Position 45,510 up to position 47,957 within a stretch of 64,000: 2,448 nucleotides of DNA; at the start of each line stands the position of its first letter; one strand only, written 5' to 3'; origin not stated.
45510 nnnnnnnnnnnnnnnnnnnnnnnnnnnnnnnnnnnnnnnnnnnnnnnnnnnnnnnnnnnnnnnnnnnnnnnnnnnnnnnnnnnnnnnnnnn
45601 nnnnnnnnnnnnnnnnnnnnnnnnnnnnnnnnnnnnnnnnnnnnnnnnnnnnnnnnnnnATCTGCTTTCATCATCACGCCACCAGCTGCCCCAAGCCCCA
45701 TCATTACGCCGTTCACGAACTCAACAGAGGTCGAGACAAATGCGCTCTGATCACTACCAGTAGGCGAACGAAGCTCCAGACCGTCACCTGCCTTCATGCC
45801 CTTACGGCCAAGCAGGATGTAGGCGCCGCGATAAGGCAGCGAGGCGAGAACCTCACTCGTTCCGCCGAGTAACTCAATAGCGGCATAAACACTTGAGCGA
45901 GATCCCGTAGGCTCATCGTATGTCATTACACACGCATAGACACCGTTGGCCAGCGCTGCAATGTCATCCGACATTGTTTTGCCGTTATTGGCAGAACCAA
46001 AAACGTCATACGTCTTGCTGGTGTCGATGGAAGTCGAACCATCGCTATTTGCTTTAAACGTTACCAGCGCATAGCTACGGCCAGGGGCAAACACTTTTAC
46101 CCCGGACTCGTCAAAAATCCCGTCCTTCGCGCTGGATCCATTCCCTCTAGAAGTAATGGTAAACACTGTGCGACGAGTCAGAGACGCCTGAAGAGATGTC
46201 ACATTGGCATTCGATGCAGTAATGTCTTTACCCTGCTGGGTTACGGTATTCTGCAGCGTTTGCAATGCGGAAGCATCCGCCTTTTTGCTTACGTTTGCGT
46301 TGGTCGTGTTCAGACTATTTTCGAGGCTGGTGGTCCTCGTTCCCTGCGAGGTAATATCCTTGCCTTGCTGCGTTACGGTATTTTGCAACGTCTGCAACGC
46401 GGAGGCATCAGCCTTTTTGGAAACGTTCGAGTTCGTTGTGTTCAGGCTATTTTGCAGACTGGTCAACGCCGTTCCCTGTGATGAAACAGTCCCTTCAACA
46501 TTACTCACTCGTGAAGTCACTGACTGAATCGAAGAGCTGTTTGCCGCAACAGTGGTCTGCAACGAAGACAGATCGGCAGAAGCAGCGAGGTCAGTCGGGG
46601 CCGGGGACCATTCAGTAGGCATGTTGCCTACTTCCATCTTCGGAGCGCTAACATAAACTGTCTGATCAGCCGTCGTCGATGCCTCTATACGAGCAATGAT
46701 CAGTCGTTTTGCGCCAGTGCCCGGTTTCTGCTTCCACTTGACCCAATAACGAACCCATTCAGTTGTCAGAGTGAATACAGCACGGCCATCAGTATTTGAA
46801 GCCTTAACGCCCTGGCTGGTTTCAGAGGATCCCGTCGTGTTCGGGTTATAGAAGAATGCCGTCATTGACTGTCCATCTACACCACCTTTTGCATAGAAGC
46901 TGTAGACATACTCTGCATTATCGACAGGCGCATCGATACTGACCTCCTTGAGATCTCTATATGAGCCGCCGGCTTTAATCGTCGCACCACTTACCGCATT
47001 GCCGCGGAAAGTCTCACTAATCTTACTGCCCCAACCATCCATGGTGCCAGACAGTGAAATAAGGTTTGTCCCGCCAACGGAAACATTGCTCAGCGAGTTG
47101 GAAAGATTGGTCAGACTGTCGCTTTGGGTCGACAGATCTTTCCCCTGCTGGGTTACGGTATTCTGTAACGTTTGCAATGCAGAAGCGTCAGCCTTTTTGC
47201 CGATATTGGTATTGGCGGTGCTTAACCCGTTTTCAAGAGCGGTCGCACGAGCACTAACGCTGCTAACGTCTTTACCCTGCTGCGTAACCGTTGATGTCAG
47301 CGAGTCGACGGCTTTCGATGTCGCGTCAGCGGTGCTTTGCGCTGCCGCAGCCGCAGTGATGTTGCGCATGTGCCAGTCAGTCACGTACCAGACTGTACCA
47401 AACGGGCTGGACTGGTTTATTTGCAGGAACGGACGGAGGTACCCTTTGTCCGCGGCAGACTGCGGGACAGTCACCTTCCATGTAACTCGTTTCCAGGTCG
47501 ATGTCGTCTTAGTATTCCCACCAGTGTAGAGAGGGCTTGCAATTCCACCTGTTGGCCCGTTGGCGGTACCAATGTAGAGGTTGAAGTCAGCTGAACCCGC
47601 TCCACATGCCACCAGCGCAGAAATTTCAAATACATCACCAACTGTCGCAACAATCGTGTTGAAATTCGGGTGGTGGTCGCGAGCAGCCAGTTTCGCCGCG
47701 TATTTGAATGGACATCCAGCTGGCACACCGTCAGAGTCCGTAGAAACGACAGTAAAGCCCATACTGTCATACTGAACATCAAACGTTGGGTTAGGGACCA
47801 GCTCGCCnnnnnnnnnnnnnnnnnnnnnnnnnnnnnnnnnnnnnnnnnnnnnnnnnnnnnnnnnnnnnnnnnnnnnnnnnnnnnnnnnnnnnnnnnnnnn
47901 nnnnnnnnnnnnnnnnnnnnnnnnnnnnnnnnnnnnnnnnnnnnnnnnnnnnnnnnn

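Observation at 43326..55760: A 4144-aa lambda-J-like central fibre carrying a ~3000-aa modular repeat insertion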

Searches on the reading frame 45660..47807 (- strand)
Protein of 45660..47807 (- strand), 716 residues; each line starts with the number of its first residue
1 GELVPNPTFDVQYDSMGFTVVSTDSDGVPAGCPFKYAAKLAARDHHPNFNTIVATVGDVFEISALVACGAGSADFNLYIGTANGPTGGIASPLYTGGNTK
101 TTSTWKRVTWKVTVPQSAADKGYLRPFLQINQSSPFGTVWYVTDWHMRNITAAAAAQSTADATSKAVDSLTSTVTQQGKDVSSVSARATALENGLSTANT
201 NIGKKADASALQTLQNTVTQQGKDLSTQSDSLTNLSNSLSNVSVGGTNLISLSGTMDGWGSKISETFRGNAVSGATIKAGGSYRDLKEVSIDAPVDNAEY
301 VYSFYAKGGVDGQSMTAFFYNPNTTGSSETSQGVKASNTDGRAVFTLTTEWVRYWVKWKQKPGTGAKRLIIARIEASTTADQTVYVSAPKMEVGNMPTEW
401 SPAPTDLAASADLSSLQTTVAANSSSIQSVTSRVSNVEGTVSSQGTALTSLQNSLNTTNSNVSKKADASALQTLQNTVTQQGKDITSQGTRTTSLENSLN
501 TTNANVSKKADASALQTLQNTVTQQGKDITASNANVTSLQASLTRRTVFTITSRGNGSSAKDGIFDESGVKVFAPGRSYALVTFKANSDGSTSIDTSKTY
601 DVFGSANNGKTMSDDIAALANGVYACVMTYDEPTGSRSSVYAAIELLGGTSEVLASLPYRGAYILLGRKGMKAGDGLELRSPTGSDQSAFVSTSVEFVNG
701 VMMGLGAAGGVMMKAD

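Call 49: find_homologous_proteins(query=window:45660-47807:-, max_evalue=1e-8)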
Query window:45660-47807:- (716 aa): 204 proteins with E <= 1e-8 among 8000 candidates; the best 120 are listed.
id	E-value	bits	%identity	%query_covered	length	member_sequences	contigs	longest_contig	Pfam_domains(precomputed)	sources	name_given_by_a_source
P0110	4.7e-278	942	63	53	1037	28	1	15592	-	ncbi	-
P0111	9.6e-263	891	56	85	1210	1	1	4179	PF04102.18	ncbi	ncbi:hypothetical protein B6R99_29530, partial [Klebsiella pneumoniae]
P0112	1.2e-262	891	57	90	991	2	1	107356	-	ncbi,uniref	ncbi:hypothetical protein ACNF14_26170 (plasmid) [Klebsiella pneumoniae]|uniref:hypothetical protein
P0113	4.3e-231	787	60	68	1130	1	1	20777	PF01519.23,PF04102.18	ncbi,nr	ncbi:TPA: hypothetical protein MHZ99_24110, partial [Klebsiella pneumoniae subsp. pneumoniae]|nr:hyp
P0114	1.2e-225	769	59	67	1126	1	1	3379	PF04102.18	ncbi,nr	ncbi:hypothetical protein E6P93_30175, partial [Klebsiella pneumoniae]|nr:hypothetical protein [Kleb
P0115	3.3e-221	754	51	43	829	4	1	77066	PF06904.18,PF04102.18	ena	-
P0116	1.8e-219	749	47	53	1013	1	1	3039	-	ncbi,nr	ncbi:hypothetical protein M2E49_27925, partial [Klebsiella pneumoniae]|nr:hypothetical protein [Kleb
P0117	9.9e-217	739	54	85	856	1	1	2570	PF15711.11,PF10805.15,PF04102.18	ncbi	ncbi:interleukin-like EMT inducer domain-containing protein, partial [Klebsiella pneumoniae]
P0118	3.9e-212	724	40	70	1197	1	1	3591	-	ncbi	ncbi:TPA: hypothetical protein ACTYRS_005299, partial [Klebsiella pneumoniae]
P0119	4.9e-212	724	59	70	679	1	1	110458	-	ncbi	ncbi:hypothetical protein ACHWWK_27800 [Klebsiella pneumoniae]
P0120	7.8e-212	723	54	85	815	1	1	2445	PF15711.11,PF10805.15,PF04102.18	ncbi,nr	ncbi:TPA: hypothetical protein RFX42_005501, partial [Klebsiella pneumoniae subsp. ozaenae]|nr:hypot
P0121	1.0e-210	720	54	85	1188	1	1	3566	PF15711.11,PF10805.15,PF09327.17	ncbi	ncbi:phage tail tip fiber protein, partial [Klebsiella pneumoniae]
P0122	1.2e-209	716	56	81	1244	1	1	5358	PF15711.11,PF10805.15,PF09327.17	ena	-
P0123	3.2e-209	715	55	81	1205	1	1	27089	PF15711.11,PF10805.15,PF09327.17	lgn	-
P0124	4.9e-209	714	55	81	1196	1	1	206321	PF15711.11,PF10805.15,PF09327.17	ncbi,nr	ncbi:TPA: DUF1983 domain-containing protein, partial [Klebsiella pneumoniae]|nr:DUF1983 domain-conta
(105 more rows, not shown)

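Call 58: predict_structure(alignment_id=A2)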
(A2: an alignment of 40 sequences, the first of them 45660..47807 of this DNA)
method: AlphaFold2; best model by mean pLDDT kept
length: 716 residues; sequences in the alignment: 40
mean_pLDDT: 60.1   pTM: 0.29
mean pLDDT of the five models: 60.1, 60.0, 59.8, 57.7, 54.8
residues with pLDDT >= 90: 3; 70-90: 266; 50-70: 226; < 50: 221
segments of 3 or more residues with pLDDT < 50: 1-49, 85-87, 251-269, 407-411, 544-577, 588-594, 602-606, 627-664, 669-716
pLDDT, mean of each block of 10 residues (from residue 1): 31 35 35 28 35 68 66 56 52 53 64 65 58 51 67 81 88 87 84 83 65 84 83 71 52 39 37 72 69 61 81 75 58 61 80 78 60 66 77 63 53 62 77 77 78 77 58 77 80 82 74 80 87 74 43 34 42 45 49 50 49 55 50 42 43 42 49 42 36 34 31 25
secondary structure, 60 per line:
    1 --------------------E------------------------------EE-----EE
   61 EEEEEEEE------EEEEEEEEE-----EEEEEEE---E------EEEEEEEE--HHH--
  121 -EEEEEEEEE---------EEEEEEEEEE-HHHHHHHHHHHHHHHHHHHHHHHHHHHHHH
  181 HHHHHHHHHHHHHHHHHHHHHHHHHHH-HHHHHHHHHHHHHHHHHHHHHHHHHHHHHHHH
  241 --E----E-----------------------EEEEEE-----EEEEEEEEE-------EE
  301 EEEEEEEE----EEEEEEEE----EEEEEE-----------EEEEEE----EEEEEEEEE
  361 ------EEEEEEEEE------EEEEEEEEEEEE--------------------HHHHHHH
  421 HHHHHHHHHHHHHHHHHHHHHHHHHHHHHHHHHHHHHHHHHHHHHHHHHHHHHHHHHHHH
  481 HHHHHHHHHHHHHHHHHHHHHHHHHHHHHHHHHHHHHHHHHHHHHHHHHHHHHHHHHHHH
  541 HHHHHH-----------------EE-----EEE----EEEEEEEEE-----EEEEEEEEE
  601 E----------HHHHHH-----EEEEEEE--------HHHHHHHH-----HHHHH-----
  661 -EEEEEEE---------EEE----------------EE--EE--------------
elements in order (helices of 4 or more, strands of 3 or more residues): E59-68 E75-83 E89-95 E106-113 E122-130 E140-149 H151-207 H209-240 E272-277 E283-291 E299-308 E313-320 E325-330 E342-347 E352-360 E367-375 E382-393 H414-546 E571-573 E578-586 E592-601 H612-617 E623-629 H638-645 H651-655 E662-668 E678-680

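Call 60: fold_search(model_id=the predicted structure, library=pdb)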
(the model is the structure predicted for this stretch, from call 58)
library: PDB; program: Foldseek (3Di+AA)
matches with E <= 10: 1599; with E <= 0.001: 12
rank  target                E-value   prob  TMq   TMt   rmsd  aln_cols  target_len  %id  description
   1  4mgs                  3.1e-04  1.00  0.10  0.38   7.1       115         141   15  BiXyn10A CBM1 APO (released 2014-08-20)
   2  9h99                  3.8e-04  0.99  0.12  0.08  51.5       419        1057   10  Native structure of the full-length pesticidal protein Cry1Ca18 at pH7, from crystals formed in vivo (released 2025-11-12)
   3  9qxq                  5.0e-04  0.98  0.12  0.08  52.3       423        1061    9  native structure of full-length pesticidal protein Cry1Ca18 at pH9, from crystals formed in vivo (released 2026-02-11)
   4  4qpw_A                6.2e-04  1.00  0.10  0.38   7.3       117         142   15  BiXyn10A CBM1 with Xylohexaose Bound (released 2014-08-13)
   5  9efi_A                6.2e-04  1.00  0.11  0.10  58.5       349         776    9  VIP3Cb1 Protoxin Structure (released 2025-06-18)
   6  4w8j                  6.8e-04  0.97  0.11  0.08  51.6       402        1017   10  Structure of the full-length insecticidal protein Cry1Ac reveals intriguing details of toxin packaging into in vivo form (released 2014-09-17)
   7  2zey_A                8.0e-04  1.00  0.12  0.48   5.3       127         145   16  Family 16 carbohydrate binding module (released 2008-03-04)
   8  8hhv_A                8.4e-04  1.00  0.12  0.18   5.7       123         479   14  endo-alpha-D-arabinanase EndoMA1 from Microbacterium arabinogalactanolyticum (released 2023-08-16)
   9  2zey_B                8.4e-04  1.00  0.12  0.50   5.0       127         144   16  Family 16 carbohydrate binding module (released 2008-03-04)
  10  2y6k_A                8.9e-04  1.00  0.10  0.39   6.6       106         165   16  Xylotetraose bound to X-2 engineered mutated CBM4-2 Carbohydrate Binding Module from a Thermostable Rhodothermus marin (released 2012-03-07)
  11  8w7n                  8.9e-04  0.95  0.10  0.08  51.7       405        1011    9  Crystal structure of the in-cell Cry1Aa purified from Bacillus thuringiensis (released 2024-03-06)
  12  8ic1_A                9.9e-04  1.00  0.12  0.18   5.6       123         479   14  endo-alpha-D-arabinanase EndoMA1 D51N mutant from Microbacterium arabinogalactanolyticum in complex with arabinooligos (released 2023-08-16)
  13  4xup_F                1.1e-03  0.98  0.11  0.22  55.5       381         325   10  Structure of the N-terminal CBM22-1-CBM22-2 tandem domain from Paenibacillus barcinonensis Xyn10C (released 2015-06-03)
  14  3see                  1.3e-03  1.00  0.11  0.33  10.1       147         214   12  Crystal structure of a putative sugar binding protein (BT_4411) from Bacteroides thetaiotaomicron VPI-5482 at 1.25 A res (released 2011-08-03)
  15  3oeb_A                1.4e-03  1.00  0.12  0.49   5.9       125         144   15  Crystal structure of the Q121E mutant of C.polysaccharolyticus CBM16-1 bound to mannopentaose (released 2010-08-25)
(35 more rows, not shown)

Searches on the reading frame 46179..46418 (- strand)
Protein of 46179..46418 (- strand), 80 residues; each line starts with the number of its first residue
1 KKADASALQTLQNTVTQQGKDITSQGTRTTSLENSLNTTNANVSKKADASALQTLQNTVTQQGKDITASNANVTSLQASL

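Call 83: find_related_loci(query=window:46179-46418:-, collection=genome_contigs, flank=10000)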
Query seq(80 aa) (80 aa) in genome_contigs; peptide patterns used: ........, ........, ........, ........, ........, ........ (x = any residue, [..] = any of these).
464 stretches matched a pattern; 16 encode a relative of the query (tblastn E <= 1e-3); 15 distinct loci.
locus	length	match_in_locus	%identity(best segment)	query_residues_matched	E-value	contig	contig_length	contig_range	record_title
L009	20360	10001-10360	66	1-80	6e-27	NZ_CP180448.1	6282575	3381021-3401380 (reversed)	Klebsiella sp. MISC125 chromosome, complete genome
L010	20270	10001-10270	66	1-80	8e-27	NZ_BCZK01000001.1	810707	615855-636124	Klebsiella oxytoca NBRC 105695, whole genome shotgun sequence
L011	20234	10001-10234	65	3-80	9e-26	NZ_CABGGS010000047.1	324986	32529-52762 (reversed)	Klebsiella spallanzanii isolate SB6411, whole genome shotgun sequence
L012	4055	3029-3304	56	1-77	1e-20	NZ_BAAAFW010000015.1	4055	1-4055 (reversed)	Tatumella punctata strain JCM 8885 sequence15, whole genome shotgun sequence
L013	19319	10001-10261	54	1-80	5e-15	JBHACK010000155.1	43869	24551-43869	MAG: Acinetobacter sp. isolate Meta-Z_MAG_32 Meta-Z__115940, whole genome shotgun sequence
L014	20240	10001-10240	40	1-77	3e-11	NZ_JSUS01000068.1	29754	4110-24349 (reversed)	Acinetobacter sp. A47 contig_15, whole genome shotgun sequence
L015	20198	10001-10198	44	5-77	2e-9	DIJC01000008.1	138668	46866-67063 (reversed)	MAG TPA_asm: Enterobacteriaceae bacterium UBA5654 UBA5654_contig_173, whole genome shotgun sequence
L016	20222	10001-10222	38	3-76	4e-9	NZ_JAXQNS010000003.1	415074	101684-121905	Pseudomonas sp. RP23018S RP23018S_contig_3, whole genome shotgun sequence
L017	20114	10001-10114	63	1-80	8e-9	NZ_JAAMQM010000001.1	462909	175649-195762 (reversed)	Pseudomonas capeferrum strain 20A1 NODE_1_length_462909_cov_48.191367, whole genome shotgun sequence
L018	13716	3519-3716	40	2-77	2e-8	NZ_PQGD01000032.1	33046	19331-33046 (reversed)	Superficieibacter electus strain BP-1 NODE_32_length_33046_cov_33.7648, whole genome shotgun sequence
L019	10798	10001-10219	43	2-77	3e-8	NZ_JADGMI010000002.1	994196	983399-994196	Superficieibacter sp. 1612_C1 1612_C1_2, whole genome shotgun sequence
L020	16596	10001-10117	56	2-80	2e-8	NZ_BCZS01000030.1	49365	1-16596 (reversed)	Pluralibacter gergoviae ATCC 33028 = NBRC 105706, whole genome shotgun sequence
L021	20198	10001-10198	38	5-77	3e-7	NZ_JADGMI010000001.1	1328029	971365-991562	Superficieibacter sp. 1612_C1 1612_C1_1, whole genome shotgun sequence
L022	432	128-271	48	3-80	8e-7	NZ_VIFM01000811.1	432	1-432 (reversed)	Myxococcus llanfairpwllgwyngyllgogerychwyrndrobwllllantysiliogogogochensis strain AM401 NODE_813_length_432_cov_0.698361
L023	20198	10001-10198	37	5-77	4e-6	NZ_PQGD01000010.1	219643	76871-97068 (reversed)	Superficieibacter electus strain BP-1 NODE_10_length_219643_cov_32.8661, whole genome shotgun sequence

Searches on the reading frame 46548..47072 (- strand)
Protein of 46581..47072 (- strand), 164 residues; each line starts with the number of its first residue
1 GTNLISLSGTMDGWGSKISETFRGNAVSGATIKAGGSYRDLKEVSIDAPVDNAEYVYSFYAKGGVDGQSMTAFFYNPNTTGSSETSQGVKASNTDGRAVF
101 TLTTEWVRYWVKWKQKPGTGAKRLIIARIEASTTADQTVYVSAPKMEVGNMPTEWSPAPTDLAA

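Call 42: search_protein_families(library=pfam, proteins=[window:46581-47072:-], max_evalue=1)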
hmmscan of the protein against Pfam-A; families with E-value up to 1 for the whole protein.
seq(164 aa): 0 families

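Call 65: search_solved_structures(query=A3, max_evalue=1)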
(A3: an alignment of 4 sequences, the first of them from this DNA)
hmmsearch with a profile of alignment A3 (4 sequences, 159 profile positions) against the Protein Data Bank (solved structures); distinct sequences matched with E-value up to 1: 1.
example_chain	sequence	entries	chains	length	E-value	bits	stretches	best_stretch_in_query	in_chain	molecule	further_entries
1bb6_A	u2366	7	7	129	0.42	13.6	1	85-143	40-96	LYSOZYME | RAINBOW TROUT LYSOZYME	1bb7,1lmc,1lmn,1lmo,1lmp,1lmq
